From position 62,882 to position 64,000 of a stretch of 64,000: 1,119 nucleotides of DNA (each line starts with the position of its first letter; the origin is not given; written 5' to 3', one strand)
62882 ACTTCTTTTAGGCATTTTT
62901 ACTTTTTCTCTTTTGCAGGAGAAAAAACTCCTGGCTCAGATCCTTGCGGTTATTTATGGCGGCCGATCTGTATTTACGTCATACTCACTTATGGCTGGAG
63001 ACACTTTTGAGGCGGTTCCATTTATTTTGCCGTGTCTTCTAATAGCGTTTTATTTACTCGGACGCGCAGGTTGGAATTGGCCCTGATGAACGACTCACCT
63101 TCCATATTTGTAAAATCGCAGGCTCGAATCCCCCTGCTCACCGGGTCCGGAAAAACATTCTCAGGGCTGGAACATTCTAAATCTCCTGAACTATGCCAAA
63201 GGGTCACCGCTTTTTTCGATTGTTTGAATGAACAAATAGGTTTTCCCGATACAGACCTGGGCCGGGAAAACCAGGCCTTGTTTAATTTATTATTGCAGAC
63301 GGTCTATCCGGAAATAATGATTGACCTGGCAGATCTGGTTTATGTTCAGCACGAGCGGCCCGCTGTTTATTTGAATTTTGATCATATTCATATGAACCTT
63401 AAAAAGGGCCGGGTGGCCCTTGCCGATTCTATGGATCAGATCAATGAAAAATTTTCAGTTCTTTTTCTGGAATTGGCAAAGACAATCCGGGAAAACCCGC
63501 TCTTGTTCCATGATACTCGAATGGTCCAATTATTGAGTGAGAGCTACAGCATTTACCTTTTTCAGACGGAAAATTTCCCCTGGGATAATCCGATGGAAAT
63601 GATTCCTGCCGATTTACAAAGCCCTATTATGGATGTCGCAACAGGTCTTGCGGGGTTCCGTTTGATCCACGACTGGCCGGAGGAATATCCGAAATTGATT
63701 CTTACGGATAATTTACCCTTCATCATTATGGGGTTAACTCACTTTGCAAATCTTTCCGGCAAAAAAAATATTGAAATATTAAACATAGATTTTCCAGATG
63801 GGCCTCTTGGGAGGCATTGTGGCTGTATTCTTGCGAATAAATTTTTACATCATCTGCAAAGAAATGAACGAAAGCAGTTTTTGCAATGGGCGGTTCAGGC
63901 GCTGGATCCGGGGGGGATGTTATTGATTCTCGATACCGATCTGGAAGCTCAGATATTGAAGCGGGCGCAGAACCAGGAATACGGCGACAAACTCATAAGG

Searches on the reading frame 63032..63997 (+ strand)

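Call 91: search_protein_families(library=pfam, proteins=[window:63032-63997:+], max_evalue=0.5)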
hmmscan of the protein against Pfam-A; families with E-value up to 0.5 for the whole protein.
window:63032-63997:+ (322 aa): 6 families
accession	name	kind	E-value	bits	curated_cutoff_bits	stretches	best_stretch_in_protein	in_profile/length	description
PF08242.18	Methyltransf_12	-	0.0051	17.9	30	1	246-297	50-98/98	Methyltransferase domain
PF13489.12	Methyltransf_23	-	0.0075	16.4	27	1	259-317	78-134/164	Methyltransferase domain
PF08241.18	Methyltransf_11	-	0.019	16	21.2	1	249-299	46-95/95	Methyltransferase domain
PF12321.13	DUF3634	-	0.03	15.1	25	1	242-314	17-89/105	Protein of unknown function (DUF3634)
PF13649.12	Methyltransf_25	-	0.043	15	27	1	243-295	45-97/97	Methyltransferase domain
PF00891.24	Methyltransf_2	-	0.2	11.4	22.3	1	211-307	76-172/210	O-methyltransferase domain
